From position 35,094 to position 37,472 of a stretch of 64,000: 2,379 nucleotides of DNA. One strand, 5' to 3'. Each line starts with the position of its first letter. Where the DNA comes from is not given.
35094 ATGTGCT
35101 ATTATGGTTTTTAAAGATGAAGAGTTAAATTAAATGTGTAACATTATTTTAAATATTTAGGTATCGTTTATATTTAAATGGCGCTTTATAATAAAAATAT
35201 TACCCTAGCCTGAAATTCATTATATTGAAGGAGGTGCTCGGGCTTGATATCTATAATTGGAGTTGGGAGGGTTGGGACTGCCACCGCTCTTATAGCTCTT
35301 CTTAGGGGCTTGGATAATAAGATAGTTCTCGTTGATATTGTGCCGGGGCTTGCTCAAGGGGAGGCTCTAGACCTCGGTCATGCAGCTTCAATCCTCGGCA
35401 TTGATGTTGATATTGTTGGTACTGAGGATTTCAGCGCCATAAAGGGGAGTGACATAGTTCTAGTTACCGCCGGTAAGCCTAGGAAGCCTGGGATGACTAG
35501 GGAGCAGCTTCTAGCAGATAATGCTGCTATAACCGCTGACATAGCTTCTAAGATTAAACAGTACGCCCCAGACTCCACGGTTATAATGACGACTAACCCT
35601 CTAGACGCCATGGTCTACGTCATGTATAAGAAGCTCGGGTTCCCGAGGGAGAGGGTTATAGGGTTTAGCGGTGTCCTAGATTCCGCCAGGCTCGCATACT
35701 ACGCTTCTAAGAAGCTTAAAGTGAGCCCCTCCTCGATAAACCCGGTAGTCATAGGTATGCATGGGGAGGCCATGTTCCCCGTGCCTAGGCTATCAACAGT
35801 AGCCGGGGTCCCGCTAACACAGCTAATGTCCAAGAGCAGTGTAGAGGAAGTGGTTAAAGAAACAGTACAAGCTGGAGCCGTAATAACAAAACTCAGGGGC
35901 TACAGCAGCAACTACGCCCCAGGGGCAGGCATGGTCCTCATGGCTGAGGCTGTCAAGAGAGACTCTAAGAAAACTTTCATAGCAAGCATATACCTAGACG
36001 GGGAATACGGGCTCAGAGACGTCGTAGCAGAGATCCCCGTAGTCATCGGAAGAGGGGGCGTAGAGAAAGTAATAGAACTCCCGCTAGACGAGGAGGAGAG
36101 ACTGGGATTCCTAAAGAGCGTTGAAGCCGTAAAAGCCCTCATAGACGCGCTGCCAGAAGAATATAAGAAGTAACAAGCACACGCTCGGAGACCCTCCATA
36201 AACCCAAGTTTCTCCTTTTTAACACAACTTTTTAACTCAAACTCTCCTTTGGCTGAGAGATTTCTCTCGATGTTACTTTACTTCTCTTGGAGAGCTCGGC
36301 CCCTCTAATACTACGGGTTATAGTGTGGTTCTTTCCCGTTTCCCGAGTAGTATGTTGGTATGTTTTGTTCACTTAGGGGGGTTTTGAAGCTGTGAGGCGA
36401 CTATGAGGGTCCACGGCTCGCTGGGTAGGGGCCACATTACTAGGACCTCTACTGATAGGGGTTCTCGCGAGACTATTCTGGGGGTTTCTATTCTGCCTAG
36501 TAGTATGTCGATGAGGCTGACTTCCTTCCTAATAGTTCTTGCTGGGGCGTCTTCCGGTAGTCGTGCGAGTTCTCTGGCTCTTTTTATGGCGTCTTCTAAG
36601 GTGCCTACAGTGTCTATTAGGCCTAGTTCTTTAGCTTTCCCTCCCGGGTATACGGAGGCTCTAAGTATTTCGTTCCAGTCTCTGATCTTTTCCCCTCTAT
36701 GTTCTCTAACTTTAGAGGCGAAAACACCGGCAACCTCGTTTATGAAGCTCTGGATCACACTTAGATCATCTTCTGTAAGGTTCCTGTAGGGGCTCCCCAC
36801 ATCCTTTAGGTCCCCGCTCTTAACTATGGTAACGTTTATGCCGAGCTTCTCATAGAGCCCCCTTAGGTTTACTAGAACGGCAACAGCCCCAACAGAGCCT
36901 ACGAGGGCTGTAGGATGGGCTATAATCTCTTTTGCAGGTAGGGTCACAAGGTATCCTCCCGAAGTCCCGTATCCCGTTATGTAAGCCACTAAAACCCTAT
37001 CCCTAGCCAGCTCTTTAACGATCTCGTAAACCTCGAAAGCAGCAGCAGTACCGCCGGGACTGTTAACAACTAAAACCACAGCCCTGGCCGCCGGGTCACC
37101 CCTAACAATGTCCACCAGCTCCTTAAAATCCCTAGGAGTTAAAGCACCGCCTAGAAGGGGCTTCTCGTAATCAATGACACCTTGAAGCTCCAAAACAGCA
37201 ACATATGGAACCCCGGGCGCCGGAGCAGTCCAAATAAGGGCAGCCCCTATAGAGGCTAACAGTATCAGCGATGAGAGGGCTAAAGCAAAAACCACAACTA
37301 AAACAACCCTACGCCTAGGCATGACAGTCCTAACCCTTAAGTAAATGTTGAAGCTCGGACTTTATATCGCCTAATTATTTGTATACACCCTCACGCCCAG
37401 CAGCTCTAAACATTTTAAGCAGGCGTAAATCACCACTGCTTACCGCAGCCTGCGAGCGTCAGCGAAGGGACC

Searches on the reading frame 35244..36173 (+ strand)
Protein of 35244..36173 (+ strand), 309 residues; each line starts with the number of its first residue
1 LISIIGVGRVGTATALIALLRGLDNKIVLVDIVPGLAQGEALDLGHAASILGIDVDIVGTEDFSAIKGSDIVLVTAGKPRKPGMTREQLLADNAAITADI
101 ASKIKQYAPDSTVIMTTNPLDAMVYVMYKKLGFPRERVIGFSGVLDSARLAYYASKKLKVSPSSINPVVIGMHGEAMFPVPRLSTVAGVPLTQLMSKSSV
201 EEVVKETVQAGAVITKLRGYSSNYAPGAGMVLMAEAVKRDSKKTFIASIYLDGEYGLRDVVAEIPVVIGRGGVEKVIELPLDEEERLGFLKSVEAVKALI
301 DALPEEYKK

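Call 12: search_protein_families(library=pfam, proteins=[window:35244-36173:+])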
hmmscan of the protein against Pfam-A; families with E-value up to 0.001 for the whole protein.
window:35244-36173:+ (309 aa): 3 families
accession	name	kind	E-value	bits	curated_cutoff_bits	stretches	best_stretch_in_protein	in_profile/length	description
PF00056.29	Ldh_1_N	-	4.7e-38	130.8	27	1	2-140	3-141/141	lactate/malate dehydrogenase, NAD binding domain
PF02866.23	Ldh_1_C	-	2e-23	83.7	22.6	1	145-302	3-169/174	lactate/malate dehydrogenase, alpha/beta C-terminal domain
PF02056.22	Glyco_hydro_4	-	3.8e-05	23.8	23.2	1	96-141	123-166/183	Family 4 glycosyl hydrolase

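Call 17: find_homologous_proteins(query=window:35244-36173:+)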
Query window:35244-36173:+ (309 aa): 3657 proteins with E <= 0.001 among 8000 candidates; the best 120 are listed.
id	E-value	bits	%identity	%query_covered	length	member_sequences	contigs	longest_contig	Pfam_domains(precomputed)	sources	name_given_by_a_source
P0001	7.2e-189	644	100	100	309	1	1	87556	PF00056.30,PF02866.24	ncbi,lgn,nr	ncbi:MAG: malate dehydrogenase [Thermoprotei archaeon]|nr:malate dehydrogenase [Thermoprotei archaeo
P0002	1.7e-180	617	95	100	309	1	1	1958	PF00056.30,PF02866.24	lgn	-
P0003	4.7e-180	615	94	100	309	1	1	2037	PF00056.30,PF02866.24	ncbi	ncbi:MAG: malate dehydrogenase [Acidilobaceae archaeon]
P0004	5.4e-177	605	93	100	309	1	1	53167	PF00056.30,PF02866.24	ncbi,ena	-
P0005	5.7e-171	586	88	100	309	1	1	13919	PF00056.30,PF02056.23,PF02866.24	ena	-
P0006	2.4e-170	584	88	100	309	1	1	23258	PF00056.30,PF02056.23,PF02866.24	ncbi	-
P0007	2.6e-170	583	88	100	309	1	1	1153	PF00056.30,PF02056.23,PF02866.24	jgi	jgi:malate dehydrogenase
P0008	4.3e-170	583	88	100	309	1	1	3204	PF00056.30,PF02056.23,PF02866.24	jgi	jgi:malate dehydrogenase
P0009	7.2e-170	582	87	100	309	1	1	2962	PF00056.30,PF02056.23,PF02866.24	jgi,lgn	jgi:malate dehydrogenase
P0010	7.3e-170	582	88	100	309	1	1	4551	PF00056.30,PF02056.23,PF02866.24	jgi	jgi:malate dehydrogenase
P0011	8.1e-170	582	87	100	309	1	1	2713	PF00056.30,PF02056.23,PF02866.24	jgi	jgi:malate dehydrogenase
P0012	9.6e-170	582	87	100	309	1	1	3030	PF00056.30,PF02056.23,PF02866.24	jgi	jgi:malate dehydrogenase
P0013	1.2e-168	578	86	100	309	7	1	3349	PF00056.30,PF02056.23,PF02866.24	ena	-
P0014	5.4e-166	569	84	100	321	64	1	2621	PF00056.30,PF02056.23,PF02866.24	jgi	jgi:malate dehydrogenase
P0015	2.8e-164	564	83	100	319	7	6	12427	PF00056.30,PF02056.23,PF02866.24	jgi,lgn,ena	jgi:malate dehydrogenase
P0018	1.2e-154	532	80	100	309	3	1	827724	PF00056.30,PF02866.24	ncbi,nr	ncbi:MAG: malate dehydrogenase [Acidilobaceae archaeon]|nr:malate dehydrogenase [Acidilobaceae archa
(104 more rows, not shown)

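Call 19: find_encoding_contigs(protein=P0004, flank=10000, max_places=3)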
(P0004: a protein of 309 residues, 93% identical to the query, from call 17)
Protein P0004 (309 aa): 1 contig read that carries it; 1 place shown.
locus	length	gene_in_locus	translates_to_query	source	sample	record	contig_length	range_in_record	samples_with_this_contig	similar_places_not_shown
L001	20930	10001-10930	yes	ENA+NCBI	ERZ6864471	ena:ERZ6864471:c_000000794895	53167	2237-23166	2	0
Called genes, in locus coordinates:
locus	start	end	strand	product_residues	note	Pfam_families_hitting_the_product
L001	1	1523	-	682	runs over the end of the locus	PF00676:E1_dh, PF13292:DXP_synthase_N (weak), PF17147:PFOR_II (faint), PF02779:Transket_pyr, PF02780:Transketolase_C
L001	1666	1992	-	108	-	-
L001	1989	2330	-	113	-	-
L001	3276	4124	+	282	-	PF04513:Baculo_PEP_C (weak), PF06160:EzrA (weak), PF14662:KASH_CCD (weak), PF19220:Rod_CreS, PF08614:ATG16, PF24161:CCDC39, PF12644:DUF3782, PF07788:PDDEXK_10, +25 more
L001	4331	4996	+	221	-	PF00215:OMPdecase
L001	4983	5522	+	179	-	PF00156:Pribosyltran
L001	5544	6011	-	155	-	PF01873:eIF-5_eIF-2B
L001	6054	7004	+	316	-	PF00248:Aldo_ket_red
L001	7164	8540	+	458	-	PF00282:Pyridoxal_deC, PF00266:Aminotran_5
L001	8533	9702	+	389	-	PF07690:MFS_1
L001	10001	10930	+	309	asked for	PF00056:Ldh_1_N, PF02866:Ldh_1_C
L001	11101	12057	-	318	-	PF01972:SDH_protease (faint), PF01343:Peptidase_S49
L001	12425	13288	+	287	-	PF00753:Lactamase_B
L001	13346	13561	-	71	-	-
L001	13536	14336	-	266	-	PF01946:Thi4, PF01494:FAD_binding_3 (weak), PF07992:Pyr_redox_2 (weak), PF00890:FAD_binding_2 (weak), PF01266:DAO, PF12831:FAD_oxidored (weak), PF13450:NAD_binding_8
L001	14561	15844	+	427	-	PF22023:Pus10_THUMP_arc, PF21238:Pus10_C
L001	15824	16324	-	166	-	PF05175:MTS, PF06325:PrmA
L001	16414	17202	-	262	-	PF00398:RrnaAD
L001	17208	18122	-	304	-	PF04919:DUF655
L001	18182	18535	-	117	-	PF03874:RNA_pol_Rpb4 (weak)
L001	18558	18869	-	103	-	PF01157:Ribosomal_L21e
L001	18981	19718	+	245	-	PF00588:SpoU_methylase, PF09936:Methyltrn_RNA_4 (faint)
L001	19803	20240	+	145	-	PF00203:Ribosomal_S19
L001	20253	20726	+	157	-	PF00237:Ribosomal_L22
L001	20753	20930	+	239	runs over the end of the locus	PF07650:KH_2, PF00189:Ribosomal_S3_C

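Call 20: find_encoding_contigs(protein=P0006, flank=10000, max_places=3)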
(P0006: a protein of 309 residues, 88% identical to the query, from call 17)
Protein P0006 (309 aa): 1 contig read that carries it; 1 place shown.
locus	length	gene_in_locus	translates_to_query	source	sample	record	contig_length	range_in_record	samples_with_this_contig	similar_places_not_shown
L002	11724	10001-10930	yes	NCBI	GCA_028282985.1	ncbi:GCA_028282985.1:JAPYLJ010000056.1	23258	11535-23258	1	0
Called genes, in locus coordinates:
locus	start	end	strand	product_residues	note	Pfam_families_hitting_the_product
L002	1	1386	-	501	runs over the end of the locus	PF00534:Glycos_transf_1, PF13692:Glyco_trans_1_4 (faint), PF00343:Phosphorylase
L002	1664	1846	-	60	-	-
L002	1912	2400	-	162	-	PF07690:MFS_1, PF00083:Sugar_tr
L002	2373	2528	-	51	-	-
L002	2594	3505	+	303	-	PF10120:ThiN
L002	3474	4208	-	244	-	PF21948:LplA-B_cat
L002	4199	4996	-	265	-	PF21948:LplA-B_cat, PF03099:BPL_LplA_LipB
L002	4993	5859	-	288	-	PF04055:Radical_SAM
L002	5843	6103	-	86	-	PF25919:BSH_CusB, PF00364:Biotin_lipoyl, PF25984:BSH_YknX (faint)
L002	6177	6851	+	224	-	PF00215:OMPdecase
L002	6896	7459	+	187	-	PF00156:Pribosyltran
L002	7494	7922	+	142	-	PF01873:eIF-5_eIF-2B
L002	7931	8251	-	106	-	PF09943:DUF2175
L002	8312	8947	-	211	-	-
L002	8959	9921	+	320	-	PF00248:Aldo_ket_red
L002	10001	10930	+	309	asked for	PF00056:Ldh_1_N, PF02056:Glyco_hydro_4 (faint), PF02866:Ldh_1_C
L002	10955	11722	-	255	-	?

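Call 21: find_encoding_contigs(protein=P0018, flank=10000, max_places=3)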
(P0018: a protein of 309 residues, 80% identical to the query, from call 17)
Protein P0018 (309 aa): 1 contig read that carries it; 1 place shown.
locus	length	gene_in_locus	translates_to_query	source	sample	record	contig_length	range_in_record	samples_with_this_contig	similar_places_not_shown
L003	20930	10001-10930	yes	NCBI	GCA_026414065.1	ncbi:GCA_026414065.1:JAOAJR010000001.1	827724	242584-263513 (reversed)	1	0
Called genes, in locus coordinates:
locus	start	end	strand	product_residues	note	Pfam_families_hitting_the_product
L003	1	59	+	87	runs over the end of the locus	PF01423:LSM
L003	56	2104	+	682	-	PF13380:CoA_binding_2, PF13607:Succ_CoA_lig, PF19045:Ligase_CoA_2, PF13549:ATP-grasp_5, PF08442:ATP-grasp_2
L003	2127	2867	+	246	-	-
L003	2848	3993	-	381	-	PF07690:MFS_1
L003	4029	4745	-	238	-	PF00696:AA_kinase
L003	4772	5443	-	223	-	PF21948:LplA-B_cat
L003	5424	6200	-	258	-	PF21948:LplA-B_cat, PF03099:BPL_LplA_LipB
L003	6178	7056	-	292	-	PF04055:Radical_SAM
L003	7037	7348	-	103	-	PF00364:Biotin_lipoyl, PF25919:BSH_CusB, PF25984:BSH_YknX (faint)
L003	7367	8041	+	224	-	PF00215:OMPdecase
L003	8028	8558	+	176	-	PF00156:Pribosyltran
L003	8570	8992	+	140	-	PF01873:eIF-5_eIF-2B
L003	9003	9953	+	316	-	PF00248:Aldo_ket_red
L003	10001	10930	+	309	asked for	PF00056:Ldh_1_N, PF02866:Ldh_1_C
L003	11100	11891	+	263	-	PF01946:Thi4, PF00890:FAD_binding_2, PF01266:DAO, PF01494:FAD_binding_3 (weak), PF07992:Pyr_redox_2 (weak), PF12831:FAD_oxidored, PF13450:NAD_binding_8, PF01266:DAO (weak)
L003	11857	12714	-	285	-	PF00753:Lactamase_B, PF12706:Lactamase_B_2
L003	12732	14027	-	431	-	PF00875:DNA_photolyase, PF03441:FAD_binding_7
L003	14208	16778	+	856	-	PF00082:Peptidase_S8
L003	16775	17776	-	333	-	PF00389:2-Hacid_dh, PF02826:2-Hacid_dh_C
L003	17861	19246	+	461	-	PF02874:ATP-synt_ab_N, PF00006:ATP-synt_ab, PF22919:ATP-synt_VA_C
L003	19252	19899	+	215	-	PF01813:ATP-synt_D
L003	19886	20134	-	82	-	-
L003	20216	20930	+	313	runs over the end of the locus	PF17952:Cas6_N, PF10040:CRISPR_Cas6 (weak)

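Call 30: find_encoding_contigs(protein=P0002, flank=10000, max_places=3)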
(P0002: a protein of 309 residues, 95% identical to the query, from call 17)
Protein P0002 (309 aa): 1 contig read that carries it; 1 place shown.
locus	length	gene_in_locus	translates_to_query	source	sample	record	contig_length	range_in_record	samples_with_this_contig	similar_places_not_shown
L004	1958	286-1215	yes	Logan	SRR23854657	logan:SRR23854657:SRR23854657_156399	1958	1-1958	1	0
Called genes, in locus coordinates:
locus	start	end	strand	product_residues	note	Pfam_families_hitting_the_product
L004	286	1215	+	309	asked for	PF00056:Ldh_1_N, PF02866:Ldh_1_C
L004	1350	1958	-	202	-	?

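Call 31: find_encoding_contigs(protein=P0003, flank=10000, max_places=3)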
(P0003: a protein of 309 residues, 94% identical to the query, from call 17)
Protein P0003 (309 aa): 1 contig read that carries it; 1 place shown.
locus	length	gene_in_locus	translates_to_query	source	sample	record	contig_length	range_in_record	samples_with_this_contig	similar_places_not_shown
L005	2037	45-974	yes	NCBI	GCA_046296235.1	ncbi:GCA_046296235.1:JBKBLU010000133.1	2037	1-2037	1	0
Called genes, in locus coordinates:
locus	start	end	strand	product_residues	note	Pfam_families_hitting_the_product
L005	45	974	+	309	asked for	PF00056:Ldh_1_N, PF02866:Ldh_1_C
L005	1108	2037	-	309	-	PF01343:Peptidase_S49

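Call 45: find_homologous_proteins(query=L001:7164-8537:+)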
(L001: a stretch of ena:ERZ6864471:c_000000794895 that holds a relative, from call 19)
Query L001:7164-8537:+ (458 aa): 3729 proteins with E <= 0.001 among 8000 candidates; the best 120 are listed.
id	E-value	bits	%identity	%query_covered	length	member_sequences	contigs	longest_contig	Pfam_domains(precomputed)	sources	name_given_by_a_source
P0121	1.4e-273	926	90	100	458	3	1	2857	PF00282.26,PF00266.26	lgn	-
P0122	1.4e-236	804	79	97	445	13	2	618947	PF00282.26,PF00155.28,PF00266.26,PF01041.24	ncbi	ncbi:MAG: aspartate aminotransferase family protein [Archaeoglobaceae archaeon]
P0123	2.9e-232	789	77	97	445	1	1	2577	PF00282.26,PF00266.26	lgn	-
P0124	1.5e-230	784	77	97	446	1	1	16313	PF00282.26,PF00155.28,PF00266.26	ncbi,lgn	ncbi:MAG: pyridoxal phosphate-dependent decarboxylase family protein [Archaeoglobaceae archaeon]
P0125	5.5e-209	713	70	97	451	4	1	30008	PF00282.26,PF00266.26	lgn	-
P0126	5.7e-208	709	69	97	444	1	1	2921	PF00282.26,PF00266.26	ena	-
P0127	6.3e-206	703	68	97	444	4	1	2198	PF00282.26,PF00155.28,PF00266.26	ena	-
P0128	1.8e-204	698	68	97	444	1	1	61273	PF00282.26,PF00155.28,PF00266.26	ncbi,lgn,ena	-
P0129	1.9e-204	698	68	97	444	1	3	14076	PF00282.26,PF00155.28,PF00266.26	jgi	-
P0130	3.3e-204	697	68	97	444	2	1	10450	PF00282.26,PF00266.26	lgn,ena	-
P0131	4.2e-201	687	66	97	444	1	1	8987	PF00282.26,PF00155.28,PF00266.26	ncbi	-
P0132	2.6e-200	684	67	97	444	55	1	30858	PF00282.26,PF00266.26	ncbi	-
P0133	1.4e-199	682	66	97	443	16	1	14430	PF00282.26,PF00155.28,PF00266.26,PF01041.24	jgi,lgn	jgi:glutamate/tyrosine decarboxylase-like PLP-dependent enzyme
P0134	2.0e-198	678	66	97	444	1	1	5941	PF00282.26,PF00266.26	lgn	-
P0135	5.7e-198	676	66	97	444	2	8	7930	PF00282.26,PF00266.26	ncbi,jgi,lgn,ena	jgi:glutamate/tyrosine decarboxylase-like PLP-dependent enzyme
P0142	3.8e-178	611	81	72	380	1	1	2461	PF00282.26,PF00266.26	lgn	-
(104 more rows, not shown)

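Call 46: find_encoding_contigs(protein=P0121, flank=10000, max_places=4)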
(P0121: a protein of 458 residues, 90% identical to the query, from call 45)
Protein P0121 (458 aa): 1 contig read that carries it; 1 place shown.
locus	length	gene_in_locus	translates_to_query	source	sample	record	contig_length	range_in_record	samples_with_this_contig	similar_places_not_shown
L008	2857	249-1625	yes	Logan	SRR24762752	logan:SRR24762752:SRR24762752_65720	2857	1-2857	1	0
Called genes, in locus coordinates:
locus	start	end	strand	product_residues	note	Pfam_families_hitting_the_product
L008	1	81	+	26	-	?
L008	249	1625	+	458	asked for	PF00282:Pyridoxal_deC, PF00266:Aminotran_5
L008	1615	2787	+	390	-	PF07690:MFS_1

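Call 47: find_encoding_contigs(protein=P0122, flank=6000, max_places=2)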
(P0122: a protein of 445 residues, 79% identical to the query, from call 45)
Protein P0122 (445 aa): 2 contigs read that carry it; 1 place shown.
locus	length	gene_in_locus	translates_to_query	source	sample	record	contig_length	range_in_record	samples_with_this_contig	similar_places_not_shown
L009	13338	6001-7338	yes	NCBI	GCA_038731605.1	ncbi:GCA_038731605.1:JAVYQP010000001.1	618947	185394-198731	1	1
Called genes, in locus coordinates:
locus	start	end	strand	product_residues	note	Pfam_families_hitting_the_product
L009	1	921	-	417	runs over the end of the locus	PF00464:SHMT, PF00155:Aminotran_1_2, PF01212:Beta_elim_lyase (faint)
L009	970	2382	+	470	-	PF03853:YjeF_N, PF01256:Carb_kinase, PF02110:HK (weak)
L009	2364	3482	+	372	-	PF01546:Peptidase_M20, PF07687:M20_dimer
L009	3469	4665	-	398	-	PF01941:AdoMet_Synthase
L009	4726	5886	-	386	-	PF27233:MJ0711_N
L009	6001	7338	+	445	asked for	PF00282:Pyridoxal_deC, PF00155:Aminotran_1_2 (weak), PF01041:DegT_DnrJ_EryC1 (weak), PF00266:Aminotran_5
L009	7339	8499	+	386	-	PF07690:MFS_1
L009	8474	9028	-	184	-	PF13404:HTH_AsnC-type, PF13412:HTH_24, PF01037:AsnC_trans_reg (weak)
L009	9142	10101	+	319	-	PF03215:Rad17 (weak), PF04851:ResIII (faint), PF05496:RuvB_N (weak), PF13177:DNA_pol3_delta2, PF00004:AAA, PF21960:RCF1-5-like_lid (weak), PF25361:AAA_lid_RFC1 (weak), PF08542:Rep_fac_C, +1 more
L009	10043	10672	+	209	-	PF02676:TYW3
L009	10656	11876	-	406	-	PF04455:Saccharop_dh_N, PF21571:ArgZ-like_C_1st, PF21570:ArgZ-like_C_2nd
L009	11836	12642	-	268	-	PF01261:AP_endonuc_2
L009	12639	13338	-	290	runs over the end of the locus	PF00696:AA_kinase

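Call 78: search_protein_families(library=ncbifam, proteins=[L001:7164-8537:+, L001:8533-9699:+])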
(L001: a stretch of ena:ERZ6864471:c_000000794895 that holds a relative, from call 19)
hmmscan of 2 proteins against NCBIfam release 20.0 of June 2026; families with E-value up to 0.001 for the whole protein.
L001:7164-8537:+ (458 aa): 22 families
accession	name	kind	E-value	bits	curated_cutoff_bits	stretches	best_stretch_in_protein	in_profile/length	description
TIGR03812.1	tyr_de_CO2_Arch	equivalog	1.4e-61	208.4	299.4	1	16-375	6-356/375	tyrosine decarboxylase MfnA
TIGR01788.1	Glu-decarb-GAD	equivalog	5e-26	91.4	380.4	1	47-398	55-425/431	glutamate decarboxylase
TIGR03402.1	FeS_nifS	equivalog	2.1e-13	49.8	530.75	1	83-207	53-174/379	cysteine desulfurase NifS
NF002806.0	PRK02948.1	subfamily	4.9e-11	42.2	304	1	83-256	54-213/381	IscS subfamily cysteine desulfurase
TIGR03799.1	NOD_PanD_pyr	equivalog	5.4e-11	41.6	606.1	1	153-262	250-353/522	pyridoxal-dependent aspartate 1-decarboxylase PanP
NF002748.0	PRK02769.1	equivalog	6.2e-11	41.6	305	1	69-268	62-259/382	histidine decarboxylase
NF052646.1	DABADecarRhbB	equivalog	8.6e-11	41.1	900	1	69-288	134-357/491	L-2,4-diaminobutyrate decarboxylase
TIGR03235.1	DNA_S_dndA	equivalog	1.8e-10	40.6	480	1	93-262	63-219/353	cysteine desulfurase DndA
NF010611.0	PRK14012.1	equivalog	4.5e-10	39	548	1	84-209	63-186/406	IscS subfamily cysteine desulfurase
TIGR02006.1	IscS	equivalog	3.2e-08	33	643.2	1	93-209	68-182/402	IscS subfamily cysteine desulfurase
TIGR03403.1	nifS_epsilon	equivalog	1.3e-07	30.7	587.7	1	132-208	100-179/382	NifS family cysteine desulfurase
TIGR01979.1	sufS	subfamily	1.8e-07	30.4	475.1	1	93-207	84-197/403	SufS family cysteine desulfurase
TIGR01265.1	tyr_nico_aTase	subfamily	1.4e-05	24.3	292.45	1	125-212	123-215/403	tyrosine/nicotianamine family aminotransferase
NF003346.0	PRK04366.1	equivalog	1.6e-05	23.8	441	1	96-179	141-223/487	aminomethyl-transferring glycine dehydrogenase subunit GcvPB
NF006230.0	PRK08363.1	equivalog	2.9e-05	23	534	1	124-205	119-205/398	alanine aminotransferase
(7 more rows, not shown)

L001:8533-9699:+ (389 aa): 1 family
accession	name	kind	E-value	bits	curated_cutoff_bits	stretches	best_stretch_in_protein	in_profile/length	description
TIGR00903.1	2A0129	subfamily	2e-134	448.5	391.85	1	17-380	1-368/368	MFS transporter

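Call 84: find_encoding_contigs(protein=P0001, flank=3000, max_places=4)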
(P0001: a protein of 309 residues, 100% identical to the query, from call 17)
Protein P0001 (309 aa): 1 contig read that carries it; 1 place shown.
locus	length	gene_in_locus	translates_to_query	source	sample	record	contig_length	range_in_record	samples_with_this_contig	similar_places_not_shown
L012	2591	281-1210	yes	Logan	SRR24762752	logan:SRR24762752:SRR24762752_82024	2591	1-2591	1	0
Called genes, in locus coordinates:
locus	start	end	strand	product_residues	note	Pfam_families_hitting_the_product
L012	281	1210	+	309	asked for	PF00056:Ldh_1_N, PF02866:Ldh_1_C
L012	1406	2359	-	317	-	PF01972:SDH_protease (faint), PF01343:Peptidase_S49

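Call 92: find_encoding_contigs(protein=P0142, flank=5000, max_places=3)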
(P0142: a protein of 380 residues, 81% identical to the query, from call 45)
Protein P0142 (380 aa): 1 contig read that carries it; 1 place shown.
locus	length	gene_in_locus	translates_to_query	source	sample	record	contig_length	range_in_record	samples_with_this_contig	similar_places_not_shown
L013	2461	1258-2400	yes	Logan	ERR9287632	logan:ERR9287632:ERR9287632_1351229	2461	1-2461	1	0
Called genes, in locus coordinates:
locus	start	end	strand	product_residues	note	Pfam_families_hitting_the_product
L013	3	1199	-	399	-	?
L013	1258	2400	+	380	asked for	PF00282:Pyridoxal_deC, PF00266:Aminotran_5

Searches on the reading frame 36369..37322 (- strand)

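Call 12: search_protein_families(library=pfam, proteins=[window:36369-37322:-])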
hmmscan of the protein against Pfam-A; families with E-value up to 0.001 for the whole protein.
window:36369-37322:- (317 aa): 3 families
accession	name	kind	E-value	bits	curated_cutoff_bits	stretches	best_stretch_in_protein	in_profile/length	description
PF01343.23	Peptidase_S49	-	4.6e-35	121.3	24.9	1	111-255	9-153/154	Peptidase family S49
PF01972.22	SDH_protease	-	1.6e-05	24.6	31.3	1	65-145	77-156/286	ClpP-like SDH-type serine proteinase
PF25145.1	NfeD1b_N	-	9.2e-05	22.5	40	1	78-145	30-96/189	NfeD1b, N-terminal domain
